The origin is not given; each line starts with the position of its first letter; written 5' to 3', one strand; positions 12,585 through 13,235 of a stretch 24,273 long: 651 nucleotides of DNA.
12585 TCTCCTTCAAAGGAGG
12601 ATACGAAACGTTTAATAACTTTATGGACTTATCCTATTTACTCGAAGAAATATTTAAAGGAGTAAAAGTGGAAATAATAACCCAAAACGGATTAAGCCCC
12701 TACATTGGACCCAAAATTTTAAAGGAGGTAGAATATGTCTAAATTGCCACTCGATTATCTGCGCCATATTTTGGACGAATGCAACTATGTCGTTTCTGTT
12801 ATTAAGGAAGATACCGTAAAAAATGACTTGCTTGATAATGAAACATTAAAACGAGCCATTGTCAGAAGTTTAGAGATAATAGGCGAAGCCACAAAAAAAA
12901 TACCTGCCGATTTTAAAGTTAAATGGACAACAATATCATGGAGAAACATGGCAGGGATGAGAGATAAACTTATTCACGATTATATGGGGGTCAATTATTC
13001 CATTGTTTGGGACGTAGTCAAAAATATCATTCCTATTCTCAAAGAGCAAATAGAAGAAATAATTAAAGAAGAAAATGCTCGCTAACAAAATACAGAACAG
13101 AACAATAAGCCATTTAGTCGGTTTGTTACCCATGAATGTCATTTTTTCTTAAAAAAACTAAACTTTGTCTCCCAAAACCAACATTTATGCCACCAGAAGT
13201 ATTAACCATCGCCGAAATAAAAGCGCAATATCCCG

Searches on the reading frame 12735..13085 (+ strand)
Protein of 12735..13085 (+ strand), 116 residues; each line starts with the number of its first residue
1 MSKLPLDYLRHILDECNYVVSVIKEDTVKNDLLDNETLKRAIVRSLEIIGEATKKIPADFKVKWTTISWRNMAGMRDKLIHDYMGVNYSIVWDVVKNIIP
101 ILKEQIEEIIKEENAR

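Call 5: search_protein_families(library=pfam, proteins=[window:12735-13085:+], max_evalue=0.01)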
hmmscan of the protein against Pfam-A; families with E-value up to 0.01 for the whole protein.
window:12735-13085:+ (116 aa): 1 family
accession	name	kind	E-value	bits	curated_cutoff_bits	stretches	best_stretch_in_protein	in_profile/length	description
PF01934.22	HepT-like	-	1e-24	87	23.5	1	13-109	2-120/120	Ribonuclease HepT-like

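Call 11: find_encoding_contigs(protein=window:12735-13082:+, flank=10000, max_places=10)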
Protein window:12735-13082:+ (116 aa): 6 contigs read that carry it; 6 places shown.
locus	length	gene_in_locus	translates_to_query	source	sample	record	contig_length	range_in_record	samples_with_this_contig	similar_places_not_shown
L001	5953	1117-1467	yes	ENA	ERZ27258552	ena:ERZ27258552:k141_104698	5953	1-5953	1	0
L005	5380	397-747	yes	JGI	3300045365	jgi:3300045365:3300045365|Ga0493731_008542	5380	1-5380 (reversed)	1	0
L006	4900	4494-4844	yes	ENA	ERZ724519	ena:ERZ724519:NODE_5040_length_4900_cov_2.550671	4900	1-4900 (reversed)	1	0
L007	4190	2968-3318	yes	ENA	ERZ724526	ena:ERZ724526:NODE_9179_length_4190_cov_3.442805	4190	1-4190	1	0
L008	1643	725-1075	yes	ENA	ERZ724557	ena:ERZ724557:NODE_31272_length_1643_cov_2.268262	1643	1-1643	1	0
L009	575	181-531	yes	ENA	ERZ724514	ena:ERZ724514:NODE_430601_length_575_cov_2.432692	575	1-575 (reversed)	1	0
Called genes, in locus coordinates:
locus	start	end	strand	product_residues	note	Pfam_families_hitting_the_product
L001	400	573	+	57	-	-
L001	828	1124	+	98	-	PF01909:NTP_transf_2, PF18765:Polbeta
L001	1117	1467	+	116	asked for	PF01934:HepT-like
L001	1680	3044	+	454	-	PF02661:Fic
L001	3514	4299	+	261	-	-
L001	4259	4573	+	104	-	-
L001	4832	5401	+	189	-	-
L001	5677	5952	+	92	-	?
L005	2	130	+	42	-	?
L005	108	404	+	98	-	PF01909:NTP_transf_2, PF18765:Polbeta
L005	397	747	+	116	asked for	PF01934:HepT-like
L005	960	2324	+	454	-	PF02661:Fic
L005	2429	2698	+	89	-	-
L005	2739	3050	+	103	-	PF13975:gag-asp_proteas (weak)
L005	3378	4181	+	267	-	PF14025:DUF4241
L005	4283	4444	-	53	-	-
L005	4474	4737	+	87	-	-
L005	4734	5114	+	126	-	PF02698:DUF218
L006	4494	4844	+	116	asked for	PF01934:HepT-like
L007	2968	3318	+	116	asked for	PF01934:HepT-like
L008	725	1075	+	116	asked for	PF01934:HepT-like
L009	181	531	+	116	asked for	PF01934:HepT-like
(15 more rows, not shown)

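Call 16: search_protein_families(library=pfam, proteins=[L005:2429-2698:+, L005:2736-3050:+, L005:2653-2901:+, L005:3378-4181:+], max_evalue=1)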
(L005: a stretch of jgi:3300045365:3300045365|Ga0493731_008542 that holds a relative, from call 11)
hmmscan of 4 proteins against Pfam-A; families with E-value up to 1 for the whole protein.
L005:2429-2698:+ (89 aa): 0 families

L005:2736-3050:+ (104 aa): 3 families
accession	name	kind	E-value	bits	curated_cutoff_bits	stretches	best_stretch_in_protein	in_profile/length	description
PF13975.11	gag-asp_proteas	-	2.2e-07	31.8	28.2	1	1-83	12-91/92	gag-polyprotein putative aspartyl protease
PF13650.11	Asp_protease_2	-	9e-06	26.8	24.3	1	1-81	12-90/90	Aspartyl protease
PF08284.16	RVP_2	-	0.00021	21.5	20.3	1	2-103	36-135/136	Retroviral aspartyl protease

L005:2653-2901:+ (82 aa): 0 families

L005:3378-4181:+ (267 aa): 1 family
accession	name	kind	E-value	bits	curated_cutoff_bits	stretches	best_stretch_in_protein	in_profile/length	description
PF14025.11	DUF4241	-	5.6e-37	128.1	27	1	74-256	1-189/189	Protein of unknown function (DUF4241)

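Call 17: search_protein_families(library=ncbifam, proteins=[L005:2429-2698:+, L005:2736-3050:+, window:12735-13085:+], max_evalue=1)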
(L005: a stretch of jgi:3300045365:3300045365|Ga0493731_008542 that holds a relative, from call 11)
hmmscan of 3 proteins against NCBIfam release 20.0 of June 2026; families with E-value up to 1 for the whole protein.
L005:2429-2698:+ (89 aa): 0 families

L005:2736-3050:+ (104 aa): 2 families
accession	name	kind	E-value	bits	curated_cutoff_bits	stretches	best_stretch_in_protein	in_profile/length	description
TIGR02281.1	clan_AA_DTGA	subfamily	0.0013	18.9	57.95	1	1-87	25-110/121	TIGR02281 family clan AA aspartic protease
NF053651.1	BclredAbxCDein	equivalog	0.041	13.6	340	1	56-96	158-196/202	monothiol bacilliredoxin AbxC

window:12735-13085:+ (116 aa): 1 family
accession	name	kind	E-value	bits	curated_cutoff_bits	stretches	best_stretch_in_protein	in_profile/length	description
NF047751.1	HepT_toxin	equivalog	7.3e-10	38.8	60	1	67-100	82-115/120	type VII toxin-antitoxin system HepT family RNase toxin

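Call 23: find_homologous_proteins(query=L005:2429-2695:+, max_evalue=0.01)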
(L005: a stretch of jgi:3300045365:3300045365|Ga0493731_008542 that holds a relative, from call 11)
Query L005:2429-2695:+ (89 aa): 51 proteins with E <= 0.01 among 53 candidates.
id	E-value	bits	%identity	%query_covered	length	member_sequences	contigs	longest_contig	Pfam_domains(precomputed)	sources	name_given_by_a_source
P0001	2.7e-51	189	99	100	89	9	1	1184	-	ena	-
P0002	1.5e-43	164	88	97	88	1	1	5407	-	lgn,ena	-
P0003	5.3e-43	162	87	100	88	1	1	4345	-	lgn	-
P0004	5.3e-42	159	86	97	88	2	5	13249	-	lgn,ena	-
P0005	2.6e-30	122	69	100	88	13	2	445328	-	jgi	jgi:hypothetical protein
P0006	3.9e-30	121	70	97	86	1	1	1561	-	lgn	-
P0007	6.4e-30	121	69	97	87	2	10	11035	-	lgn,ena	-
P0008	1.8e-28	116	70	92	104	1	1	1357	-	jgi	jgi:hypothetical protein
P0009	1.2e-25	107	63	96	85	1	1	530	-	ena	-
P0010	1.1e-24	104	62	96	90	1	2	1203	-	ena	-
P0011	1.9e-24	103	60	96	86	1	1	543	-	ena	-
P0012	2.5e-24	103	58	100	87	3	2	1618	-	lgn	-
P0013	6.2e-24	101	59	97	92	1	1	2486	-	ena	-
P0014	2.6e-23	99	64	90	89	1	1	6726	-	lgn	-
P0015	4.5e-23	99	59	93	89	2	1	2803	-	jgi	jgi:hypothetical protein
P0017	2.7e-22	96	63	89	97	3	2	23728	-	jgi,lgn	jgi:hypothetical protein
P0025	4.3e-19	86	56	84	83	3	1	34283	-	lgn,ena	-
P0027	1.0e-18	85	59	89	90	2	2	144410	-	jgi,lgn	-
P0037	1.7e-9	55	48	84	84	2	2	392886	-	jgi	jgi:hypothetical protein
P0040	1.2e-8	53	47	87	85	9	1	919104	-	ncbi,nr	ncbi:MAG: hypothetical protein IPL35_02960 [Sphingobacteriales bacterium]|nr:hypothetical protein [S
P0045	5.4e-7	47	46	84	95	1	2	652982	-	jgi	jgi:hypothetical protein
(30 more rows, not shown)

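Call 25: find_encoding_contigs(protein=P0004, flank=6000, max_places=6)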
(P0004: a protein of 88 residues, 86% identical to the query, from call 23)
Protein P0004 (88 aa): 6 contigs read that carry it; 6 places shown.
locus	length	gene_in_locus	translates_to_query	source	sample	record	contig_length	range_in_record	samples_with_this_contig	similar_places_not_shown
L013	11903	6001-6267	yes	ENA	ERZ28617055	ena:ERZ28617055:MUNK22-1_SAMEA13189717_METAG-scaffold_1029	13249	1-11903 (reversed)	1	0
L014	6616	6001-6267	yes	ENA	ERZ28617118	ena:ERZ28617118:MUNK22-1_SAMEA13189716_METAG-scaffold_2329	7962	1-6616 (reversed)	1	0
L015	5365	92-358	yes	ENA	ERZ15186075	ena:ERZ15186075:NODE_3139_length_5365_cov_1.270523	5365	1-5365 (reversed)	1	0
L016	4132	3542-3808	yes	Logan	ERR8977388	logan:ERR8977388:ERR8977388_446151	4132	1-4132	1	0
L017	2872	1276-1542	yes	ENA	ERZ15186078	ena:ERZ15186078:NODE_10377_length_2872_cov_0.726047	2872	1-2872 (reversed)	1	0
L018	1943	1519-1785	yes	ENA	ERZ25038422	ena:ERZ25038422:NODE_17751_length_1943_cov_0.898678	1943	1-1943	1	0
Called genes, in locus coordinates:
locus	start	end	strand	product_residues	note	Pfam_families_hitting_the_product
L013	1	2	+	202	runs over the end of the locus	PF00265:TK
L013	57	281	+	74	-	-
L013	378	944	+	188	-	PF01195:Pept_tRNA_hydro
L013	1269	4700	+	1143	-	PF00580:UvrD-helicase (faint), PF13086:AAA_11, PF13245:AAA_19, PF13604:AAA_30, PF13086:AAA_11, PF13087:AAA_12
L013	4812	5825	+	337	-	PF07584:BatA (weak), PF00092:VWA, PF13519:VWA_2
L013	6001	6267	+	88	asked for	-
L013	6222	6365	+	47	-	-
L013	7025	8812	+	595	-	PF01551:Peptidase_M23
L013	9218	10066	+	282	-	PF18962:Por_Secre_tail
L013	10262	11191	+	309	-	PF00288:GHMP_kinases_N, PF08544:GHMP_kinases_C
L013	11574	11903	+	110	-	?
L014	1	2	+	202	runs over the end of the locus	PF00265:TK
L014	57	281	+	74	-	-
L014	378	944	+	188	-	PF01195:Pept_tRNA_hydro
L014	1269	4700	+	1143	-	PF00580:UvrD-helicase (faint), PF13086:AAA_11, PF13245:AAA_19, PF13604:AAA_30, PF13086:AAA_11, PF13087:AAA_12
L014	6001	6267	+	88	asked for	-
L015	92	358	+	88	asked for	-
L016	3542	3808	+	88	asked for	-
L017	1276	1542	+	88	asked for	-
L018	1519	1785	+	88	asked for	-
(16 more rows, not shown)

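Call 26: find_encoding_contigs(protein=P0005, flank=6000, max_places=4)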
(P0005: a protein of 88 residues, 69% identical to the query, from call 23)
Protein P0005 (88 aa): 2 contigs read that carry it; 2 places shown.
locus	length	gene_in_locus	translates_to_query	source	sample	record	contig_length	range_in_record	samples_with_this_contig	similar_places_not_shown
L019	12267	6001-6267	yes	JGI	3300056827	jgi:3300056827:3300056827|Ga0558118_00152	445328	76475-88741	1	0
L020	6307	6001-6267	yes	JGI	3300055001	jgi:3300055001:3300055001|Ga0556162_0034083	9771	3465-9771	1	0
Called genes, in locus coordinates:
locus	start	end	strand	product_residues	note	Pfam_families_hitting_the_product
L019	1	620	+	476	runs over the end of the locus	PF16289:PIN_12 (faint), PF18476:PIN_8, PF00313:CSD (faint)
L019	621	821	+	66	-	-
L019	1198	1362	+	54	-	-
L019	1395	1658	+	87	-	-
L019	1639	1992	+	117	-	PF02452:PemK_toxin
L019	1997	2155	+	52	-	-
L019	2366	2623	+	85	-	-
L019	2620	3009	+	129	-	PF13650:Asp_protease_2, PF13975:gag-asp_proteas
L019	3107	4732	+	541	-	PF03235:GmrSD_N, PF01844:HNH, PF13395:HNH_4 (weak), PF14279:HNH_5 (weak)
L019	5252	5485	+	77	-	PF04255:DUF433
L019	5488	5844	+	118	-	PF18480:DUF5615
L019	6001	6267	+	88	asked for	-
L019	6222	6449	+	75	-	PF13975:gag-asp_proteas (weak)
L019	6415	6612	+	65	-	-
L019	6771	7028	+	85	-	-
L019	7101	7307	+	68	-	-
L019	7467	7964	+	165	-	PF08974:DUF1877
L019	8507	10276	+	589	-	-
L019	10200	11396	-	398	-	PF13737:DDE_Tnp_1_5, PF01609:DDE_Tnp_1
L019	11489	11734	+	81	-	-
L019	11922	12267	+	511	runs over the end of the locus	PF00005:ABC_tran (weak), PF02463:SMC_N, PF11398:DUF2813 (faint), PF13175:AAA_15, PF13476:AAA_23, PF13304:AAA_21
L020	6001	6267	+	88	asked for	-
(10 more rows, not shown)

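Call 27: find_encoding_contigs(protein=P0040, flank=6000, max_places=4)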
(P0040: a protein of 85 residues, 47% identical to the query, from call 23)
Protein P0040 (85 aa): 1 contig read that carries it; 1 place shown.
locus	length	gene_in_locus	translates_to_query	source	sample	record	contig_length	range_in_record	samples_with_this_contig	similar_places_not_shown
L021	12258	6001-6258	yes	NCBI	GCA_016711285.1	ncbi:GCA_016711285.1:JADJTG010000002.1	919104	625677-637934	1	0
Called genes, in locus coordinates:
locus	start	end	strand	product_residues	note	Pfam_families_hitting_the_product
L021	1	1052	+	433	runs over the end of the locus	PF01555:N6_N4_Mtase, PF00565:SNase (faint)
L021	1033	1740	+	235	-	PF09568:RE_MjaI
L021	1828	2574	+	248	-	PF00106:adh_short, PF08659:KR, PF01370:Epimerase (weak), PF13460:NAD_binding_10, PF13561:adh_short_C2, PF16363:GDP_Man_Dehyd (weak)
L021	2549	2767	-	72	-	-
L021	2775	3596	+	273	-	PF00378:ECH_1, PF16113:ECH_2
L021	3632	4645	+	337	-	PF00814:TsaD, PF02543:Carbam_trans_N (faint), PF22521:HypF_C_2 (weak)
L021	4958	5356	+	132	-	PF13581:HATPase_c_2, PF02518:HATPase_c (weak)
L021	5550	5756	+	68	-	-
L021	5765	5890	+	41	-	-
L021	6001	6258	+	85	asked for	-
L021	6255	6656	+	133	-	PF13650:Asp_protease_2, PF13975:gag-asp_proteas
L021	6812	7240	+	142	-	PF02130:YbeY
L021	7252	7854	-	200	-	PF01569:PAP2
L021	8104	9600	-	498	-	PF03321:GH3, PF23571:GH3_M, PF23572:GH3_C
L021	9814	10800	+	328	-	PF01408:GFO_IDH_MocA, PF22725:GFO_IDH_MocA_C3, PF02894:GFO_IDH_MocA_C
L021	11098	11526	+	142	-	PF02631:RecX_HTH2, PF21981:RecX_HTH3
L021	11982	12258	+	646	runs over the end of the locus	PF12482:DUF3701 (faint), PF26017:BACK_BTBD8 (faint), PF04504:GeBP-like_DBD (faint), PF16188:Peptidase_M24_C (faint)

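Call 34: find_encoding_contigs(protein=P0037, flank=10000, max_places=4)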
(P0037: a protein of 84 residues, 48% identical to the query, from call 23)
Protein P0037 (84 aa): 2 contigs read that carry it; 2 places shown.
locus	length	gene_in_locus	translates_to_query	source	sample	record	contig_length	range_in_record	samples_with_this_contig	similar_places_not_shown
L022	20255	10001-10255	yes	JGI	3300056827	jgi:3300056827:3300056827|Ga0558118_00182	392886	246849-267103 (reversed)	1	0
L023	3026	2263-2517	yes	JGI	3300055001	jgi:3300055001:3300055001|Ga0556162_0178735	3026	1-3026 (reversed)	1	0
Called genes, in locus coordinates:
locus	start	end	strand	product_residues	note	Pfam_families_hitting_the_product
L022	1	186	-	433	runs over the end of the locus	PF14240:YHYH, PF19408:PKD_6 (weak)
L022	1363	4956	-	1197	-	PF13573:SprB, PF18962:Por_Secre_tail (faint), PF13573:SprB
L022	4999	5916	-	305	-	PF19081:Ig_7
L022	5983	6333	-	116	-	PF00050:Kazal_1 (weak), PF07648:Kazal_2 (weak)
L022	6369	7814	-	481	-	-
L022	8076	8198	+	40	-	-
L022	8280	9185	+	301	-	PF01145:Band_7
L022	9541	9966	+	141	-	-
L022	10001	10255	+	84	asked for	-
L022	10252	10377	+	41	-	-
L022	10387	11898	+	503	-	PF00083:Sugar_tr (faint), PF07690:MFS_1, PF00581:Rhodanese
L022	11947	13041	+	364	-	PF13692:Glyco_trans_1_4, PF00534:Glycos_transf_1, PF13524:Glyco_trans_1_2 (weak)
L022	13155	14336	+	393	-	PF13439:Glyco_transf_4, PF13579:Glyco_trans_4_4 (weak), PF00534:Glycos_transf_1 (weak), PF13692:Glyco_trans_1_4 (faint)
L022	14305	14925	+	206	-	PF13581:HATPase_c_2, PF02518:HATPase_c (weak)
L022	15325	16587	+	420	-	PF02085:Cytochrom_CIII (faint), PF14522:Cytochrome_C7 (faint), PF14537:Cytochrom_c3_2 (faint), PF00034:Cytochrom_C, PF13442:Cytochrome_CBB3 (weak)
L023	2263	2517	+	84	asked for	-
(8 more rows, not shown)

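Call 35: find_encoding_contigs(protein=P0045, flank=10000, max_places=4)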
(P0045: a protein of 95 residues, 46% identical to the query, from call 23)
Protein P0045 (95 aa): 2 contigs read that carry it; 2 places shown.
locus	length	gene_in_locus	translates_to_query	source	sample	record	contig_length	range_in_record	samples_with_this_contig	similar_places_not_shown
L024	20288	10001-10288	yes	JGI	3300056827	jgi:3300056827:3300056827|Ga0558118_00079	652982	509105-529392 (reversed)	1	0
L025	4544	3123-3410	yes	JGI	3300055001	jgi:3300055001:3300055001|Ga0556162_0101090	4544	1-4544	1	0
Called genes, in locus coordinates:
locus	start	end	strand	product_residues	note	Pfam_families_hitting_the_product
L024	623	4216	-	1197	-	PF13573:SprB, PF18962:Por_Secre_tail (faint), PF13573:SprB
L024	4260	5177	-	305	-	PF19081:Ig_7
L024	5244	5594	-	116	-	PF00050:Kazal_1 (weak), PF07648:Kazal_2 (weak)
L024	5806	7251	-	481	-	-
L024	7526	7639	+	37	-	-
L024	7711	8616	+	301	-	PF01145:Band_7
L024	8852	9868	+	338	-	PF17761:DUF1016_N, PF06250:YhcG_C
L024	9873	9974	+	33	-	-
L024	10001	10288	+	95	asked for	-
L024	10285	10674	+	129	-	PF13650:Asp_protease_2, PF13975:gag-asp_proteas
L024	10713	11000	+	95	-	-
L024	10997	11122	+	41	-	-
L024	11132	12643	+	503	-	PF00083:Sugar_tr (faint), PF07690:MFS_1, PF00581:Rhodanese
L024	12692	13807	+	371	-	PF13692:Glyco_trans_1_4, PF00534:Glycos_transf_1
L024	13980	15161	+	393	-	PF13439:Glyco_transf_4, PF13579:Glyco_trans_4_4, PF00534:Glycos_transf_1, PF13692:Glyco_trans_1_4 (faint)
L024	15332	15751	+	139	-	PF13581:HATPase_c_2, PF02518:HATPase_c (weak)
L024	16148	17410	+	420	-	PF02085:Cytochrom_CIII (faint), PF14522:Cytochrome_C7 (faint), PF14537:Cytochrom_c3_2 (faint), PF00034:Cytochrom_C, PF13442:Cytochrome_CBB3 (weak)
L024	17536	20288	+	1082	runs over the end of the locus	PF12837:Fer4_6 (faint), PF12838:Fer4_7, PF13183:Fer4_8 (faint), PF13237:Fer4_10 (faint), PF25160:LdpA_Fe-S-bd (faint), PF13247:Fer4_11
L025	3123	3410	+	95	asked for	-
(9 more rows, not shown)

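Call 36: find_encoding_contigs(protein=P0027, flank=10000, max_places=4)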
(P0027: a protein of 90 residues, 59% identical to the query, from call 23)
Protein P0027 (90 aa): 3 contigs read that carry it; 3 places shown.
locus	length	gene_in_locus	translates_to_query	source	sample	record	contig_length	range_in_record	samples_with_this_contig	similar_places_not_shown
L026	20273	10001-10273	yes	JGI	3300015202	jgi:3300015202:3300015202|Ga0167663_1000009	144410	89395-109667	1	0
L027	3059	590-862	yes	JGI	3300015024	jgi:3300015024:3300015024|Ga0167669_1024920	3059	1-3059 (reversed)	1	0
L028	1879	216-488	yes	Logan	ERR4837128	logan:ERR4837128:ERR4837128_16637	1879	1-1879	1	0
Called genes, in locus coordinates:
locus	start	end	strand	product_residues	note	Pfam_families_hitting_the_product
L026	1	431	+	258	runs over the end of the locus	-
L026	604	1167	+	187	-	PF12833:HTH_18, PF00165:HTH_AraC (weak)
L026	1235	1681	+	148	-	PF00072:Response_reg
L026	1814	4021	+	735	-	PF05227:CHASE3, PF08447:PAS_3, PF00512:HisKA, PF02518:HATPase_c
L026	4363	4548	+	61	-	PF05532:CsbD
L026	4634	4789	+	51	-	PF18919:DUF5670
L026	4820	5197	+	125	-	-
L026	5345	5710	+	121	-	PF07332:Phage_holin_3_6 (weak)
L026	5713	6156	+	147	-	-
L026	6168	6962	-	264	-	PF00106:adh_short, PF08659:KR, PF23441:SDR (weak), PF13561:adh_short_C2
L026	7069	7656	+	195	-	-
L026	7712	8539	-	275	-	PF00106:adh_short, PF08659:KR (weak), PF13561:adh_short_C2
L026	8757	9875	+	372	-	PF01370:Epimerase, PF16363:GDP_Man_Dehyd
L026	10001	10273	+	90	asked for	-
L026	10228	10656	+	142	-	PF13650:Asp_protease_2 (weak), PF13975:gag-asp_proteas (weak)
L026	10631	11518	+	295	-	PF14338:Mrr_N, PF10356:RRG7 (faint), PF04471:Mrr_cat, PF22722:NA-iREase1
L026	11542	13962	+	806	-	PF00912:Transgly, PF00905:Transpeptidase, PF06832:BiPBP_C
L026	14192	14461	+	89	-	-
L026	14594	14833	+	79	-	-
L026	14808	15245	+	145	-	PF13470:PIN_3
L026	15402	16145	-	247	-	PF00535:Glycos_transf_2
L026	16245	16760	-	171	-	PF21186:DUF6852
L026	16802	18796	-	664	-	PF00676:E1_dh, PF13292:DXP_synthase_N (weak), PF02779:Transket_pyr, PF02780:Transketolase_C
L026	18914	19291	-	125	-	-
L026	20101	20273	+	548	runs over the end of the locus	PF00691:OmpA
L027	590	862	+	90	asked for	-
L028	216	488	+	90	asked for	-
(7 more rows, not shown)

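Call 39: search_protein_families(library=padloc, proteins=[L019:2366-2623:+, L019:2620-3009:+, L021:6001-6258:+, L021:6255-6656:+, L026:10001-10273:+, L026:10228-10656:+], max_evalue=0.01)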
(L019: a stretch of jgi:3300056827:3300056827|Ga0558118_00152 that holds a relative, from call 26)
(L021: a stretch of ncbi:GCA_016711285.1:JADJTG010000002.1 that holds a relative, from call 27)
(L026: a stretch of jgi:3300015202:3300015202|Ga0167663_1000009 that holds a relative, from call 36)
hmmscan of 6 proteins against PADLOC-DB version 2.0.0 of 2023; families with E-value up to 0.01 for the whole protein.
L019:2366-2623:+ (85 aa): 0 families

L019:2620-3009:+ (129 aa): 3 families
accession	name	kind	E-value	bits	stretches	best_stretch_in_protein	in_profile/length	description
PDLC04402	PDC-M08B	-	3.2e-10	38.1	1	28-127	28-125/128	-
PDLC04405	PDC-M08B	-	5.1e-10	37.5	1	29-126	29-123/127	-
PDLC04403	PDC-M08B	-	5.2e-05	21.6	1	30-123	3-93/101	-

L021:6001-6258:+ (85 aa): 0 families

L021:6255-6656:+ (133 aa): 3 families
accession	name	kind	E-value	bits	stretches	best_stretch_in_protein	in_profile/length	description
PDLC04402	PDC-M08B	-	6.9e-08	30.6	1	30-128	28-124/128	-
PDLC04405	PDC-M08B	-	1.3e-07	29.6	1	29-129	27-124/127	-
PDLC04403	PDC-M08B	-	0.0024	16.3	1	32-123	3-91/101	-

L026:10001-10273:+ (90 aa): 0 families

L026:10228-10656:+ (142 aa): 4 families
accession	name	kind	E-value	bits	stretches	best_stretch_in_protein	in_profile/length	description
PDLC04402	PDC-M08B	-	2.9e-08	31.9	1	28-126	27-125/128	-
PDLC04405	PDC-M08B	-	2.7e-06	25.4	1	29-126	28-124/127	-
PDLC04404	PDC-M08B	-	5.1e-06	25.1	1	31-127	1-95/96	-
PDLC04403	PDC-M08B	-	1.2e-05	23.7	1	30-127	2-98/101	-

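Call 45: find_encoding_contigs(protein=P0007, flank=6000, max_places=6)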
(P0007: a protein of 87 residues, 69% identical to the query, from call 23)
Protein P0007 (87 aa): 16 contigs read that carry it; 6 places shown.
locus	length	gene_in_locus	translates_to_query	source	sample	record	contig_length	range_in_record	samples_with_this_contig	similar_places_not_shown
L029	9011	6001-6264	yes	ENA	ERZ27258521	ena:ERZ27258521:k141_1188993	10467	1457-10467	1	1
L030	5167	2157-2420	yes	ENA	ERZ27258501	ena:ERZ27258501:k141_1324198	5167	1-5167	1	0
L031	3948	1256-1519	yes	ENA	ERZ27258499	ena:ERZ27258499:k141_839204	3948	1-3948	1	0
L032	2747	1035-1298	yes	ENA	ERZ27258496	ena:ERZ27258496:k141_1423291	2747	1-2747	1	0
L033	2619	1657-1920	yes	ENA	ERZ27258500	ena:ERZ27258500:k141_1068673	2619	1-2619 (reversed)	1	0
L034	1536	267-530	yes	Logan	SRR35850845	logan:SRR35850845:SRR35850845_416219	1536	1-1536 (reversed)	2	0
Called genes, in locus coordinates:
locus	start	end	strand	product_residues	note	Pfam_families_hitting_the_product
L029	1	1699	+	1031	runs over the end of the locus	PF04851:ResIII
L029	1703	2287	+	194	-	-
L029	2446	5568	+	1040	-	PF01555:N6_N4_Mtase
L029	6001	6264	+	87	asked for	-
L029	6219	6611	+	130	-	PF13650:Asp_protease_2, PF13975:gag-asp_proteas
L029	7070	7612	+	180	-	PF07883:Cupin_2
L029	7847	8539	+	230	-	PF00702:Hydrolase, PF13419:HAD_2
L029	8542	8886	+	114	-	PF00302:CAT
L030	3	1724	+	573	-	?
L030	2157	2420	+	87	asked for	-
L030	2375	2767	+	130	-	PF13650:Asp_protease_2, PF13975:gag-asp_proteas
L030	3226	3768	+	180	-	PF07883:Cupin_2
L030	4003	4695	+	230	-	PF00702:Hydrolase, PF13419:HAD_2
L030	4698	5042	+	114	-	PF00302:CAT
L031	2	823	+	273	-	?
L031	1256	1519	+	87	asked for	-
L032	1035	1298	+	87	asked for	-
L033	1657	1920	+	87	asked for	-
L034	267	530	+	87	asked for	-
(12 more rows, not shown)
